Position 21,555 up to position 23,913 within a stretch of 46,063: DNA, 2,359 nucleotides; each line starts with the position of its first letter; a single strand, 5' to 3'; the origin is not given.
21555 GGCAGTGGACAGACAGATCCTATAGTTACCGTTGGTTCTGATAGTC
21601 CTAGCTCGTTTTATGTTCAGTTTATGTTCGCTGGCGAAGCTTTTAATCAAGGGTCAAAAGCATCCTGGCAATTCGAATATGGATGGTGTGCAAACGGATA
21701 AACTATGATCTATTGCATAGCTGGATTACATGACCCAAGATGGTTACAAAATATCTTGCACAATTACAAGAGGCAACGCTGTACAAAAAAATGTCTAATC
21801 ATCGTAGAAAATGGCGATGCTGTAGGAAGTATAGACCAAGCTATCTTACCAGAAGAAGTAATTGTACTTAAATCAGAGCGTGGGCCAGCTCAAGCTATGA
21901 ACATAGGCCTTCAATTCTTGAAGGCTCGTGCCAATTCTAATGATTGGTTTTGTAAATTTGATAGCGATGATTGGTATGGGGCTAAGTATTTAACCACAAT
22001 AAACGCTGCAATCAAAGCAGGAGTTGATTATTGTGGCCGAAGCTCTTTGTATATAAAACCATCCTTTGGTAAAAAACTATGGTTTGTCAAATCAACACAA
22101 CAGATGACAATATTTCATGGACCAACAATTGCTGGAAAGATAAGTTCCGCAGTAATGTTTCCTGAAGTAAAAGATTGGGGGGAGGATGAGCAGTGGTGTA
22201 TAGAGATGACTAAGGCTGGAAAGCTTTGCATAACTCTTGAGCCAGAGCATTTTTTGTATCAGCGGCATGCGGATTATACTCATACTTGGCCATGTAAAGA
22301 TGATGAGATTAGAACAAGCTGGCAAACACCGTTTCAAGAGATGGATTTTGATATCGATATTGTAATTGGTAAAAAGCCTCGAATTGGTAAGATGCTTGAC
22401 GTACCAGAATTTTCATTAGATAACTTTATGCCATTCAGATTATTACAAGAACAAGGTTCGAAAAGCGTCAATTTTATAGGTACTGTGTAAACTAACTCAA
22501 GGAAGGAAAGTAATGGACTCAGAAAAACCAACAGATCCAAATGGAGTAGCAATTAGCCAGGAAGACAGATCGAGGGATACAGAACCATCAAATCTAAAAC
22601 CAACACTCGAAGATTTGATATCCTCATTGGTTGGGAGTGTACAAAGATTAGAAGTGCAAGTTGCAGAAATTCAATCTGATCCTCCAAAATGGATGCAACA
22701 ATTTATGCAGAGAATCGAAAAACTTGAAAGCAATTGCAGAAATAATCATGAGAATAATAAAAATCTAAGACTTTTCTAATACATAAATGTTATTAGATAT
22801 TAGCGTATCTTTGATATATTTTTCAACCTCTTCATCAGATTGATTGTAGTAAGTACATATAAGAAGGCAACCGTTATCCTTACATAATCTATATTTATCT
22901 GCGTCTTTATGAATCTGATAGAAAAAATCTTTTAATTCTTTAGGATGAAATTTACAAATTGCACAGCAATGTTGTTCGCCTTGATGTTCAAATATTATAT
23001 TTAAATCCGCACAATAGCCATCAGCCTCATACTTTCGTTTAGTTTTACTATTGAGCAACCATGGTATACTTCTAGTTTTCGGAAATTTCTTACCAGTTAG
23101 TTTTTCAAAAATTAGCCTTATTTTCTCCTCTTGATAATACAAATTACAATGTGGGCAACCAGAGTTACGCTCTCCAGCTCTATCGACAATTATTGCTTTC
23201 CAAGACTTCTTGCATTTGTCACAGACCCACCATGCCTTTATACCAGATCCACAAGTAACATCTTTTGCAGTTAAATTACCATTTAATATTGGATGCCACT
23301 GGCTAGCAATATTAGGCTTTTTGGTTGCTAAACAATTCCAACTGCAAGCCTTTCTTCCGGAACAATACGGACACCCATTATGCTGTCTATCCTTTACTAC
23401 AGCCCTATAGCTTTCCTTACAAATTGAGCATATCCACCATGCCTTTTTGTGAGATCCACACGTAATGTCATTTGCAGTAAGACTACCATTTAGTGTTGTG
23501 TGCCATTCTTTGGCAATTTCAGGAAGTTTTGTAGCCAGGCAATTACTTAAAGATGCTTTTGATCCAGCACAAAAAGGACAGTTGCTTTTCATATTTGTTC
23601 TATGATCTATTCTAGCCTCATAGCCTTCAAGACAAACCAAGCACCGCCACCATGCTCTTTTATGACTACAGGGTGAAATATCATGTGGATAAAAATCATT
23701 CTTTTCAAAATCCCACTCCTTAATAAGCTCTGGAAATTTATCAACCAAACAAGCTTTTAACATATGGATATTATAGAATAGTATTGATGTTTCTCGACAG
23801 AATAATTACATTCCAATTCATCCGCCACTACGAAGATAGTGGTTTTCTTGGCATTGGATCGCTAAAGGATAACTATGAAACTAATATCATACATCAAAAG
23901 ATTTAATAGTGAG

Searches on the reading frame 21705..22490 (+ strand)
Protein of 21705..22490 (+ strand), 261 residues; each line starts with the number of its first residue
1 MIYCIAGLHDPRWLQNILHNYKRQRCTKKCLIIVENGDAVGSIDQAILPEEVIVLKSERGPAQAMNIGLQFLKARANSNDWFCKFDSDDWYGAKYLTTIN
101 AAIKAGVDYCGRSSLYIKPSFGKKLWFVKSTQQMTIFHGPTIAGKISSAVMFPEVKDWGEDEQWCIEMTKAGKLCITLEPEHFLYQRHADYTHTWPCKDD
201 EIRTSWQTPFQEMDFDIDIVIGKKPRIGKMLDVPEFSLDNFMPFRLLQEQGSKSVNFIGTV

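Call 88: search_protein_families(library=pfam, proteins=[window:21705-22490:+], max_evalue=0.01)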
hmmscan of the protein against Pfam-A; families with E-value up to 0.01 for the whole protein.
window:21705-22490:+ (261 aa): 1 family
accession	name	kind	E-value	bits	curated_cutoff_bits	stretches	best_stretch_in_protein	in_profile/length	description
PF00535.33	Glycos_transf_2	-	0.0011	19.3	23.3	1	13-109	12-110/168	Glycosyl transferase family 2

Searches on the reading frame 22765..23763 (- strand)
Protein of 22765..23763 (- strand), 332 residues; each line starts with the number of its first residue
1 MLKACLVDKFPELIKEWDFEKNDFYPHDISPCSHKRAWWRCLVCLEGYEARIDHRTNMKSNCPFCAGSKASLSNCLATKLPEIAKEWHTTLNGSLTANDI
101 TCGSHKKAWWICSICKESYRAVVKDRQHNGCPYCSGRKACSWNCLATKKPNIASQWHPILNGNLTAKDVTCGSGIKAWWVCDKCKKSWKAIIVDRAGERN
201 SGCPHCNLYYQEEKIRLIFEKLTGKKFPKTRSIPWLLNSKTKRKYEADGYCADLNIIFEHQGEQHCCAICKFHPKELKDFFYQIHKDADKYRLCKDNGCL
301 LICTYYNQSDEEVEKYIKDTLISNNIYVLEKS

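Call 91: search_protein_families(library=phrogs, proteins=[window:22765-23763:-], max_evalue=0.001)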
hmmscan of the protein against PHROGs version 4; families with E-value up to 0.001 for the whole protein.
window:22765-23763:- (332 aa): 3 families
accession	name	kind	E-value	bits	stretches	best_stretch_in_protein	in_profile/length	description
phrog_9902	-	unknown function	0.0004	20.9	0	13-70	21-80/210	-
phrog_9084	-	DNA, RNA and nucleotide metabolism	0.00047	21.3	1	180-322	31-168/187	homing endonuclease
phrog_681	-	DNA, RNA and nucleotide metabolism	0.00048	19.8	0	36-138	332-432/576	endonuclease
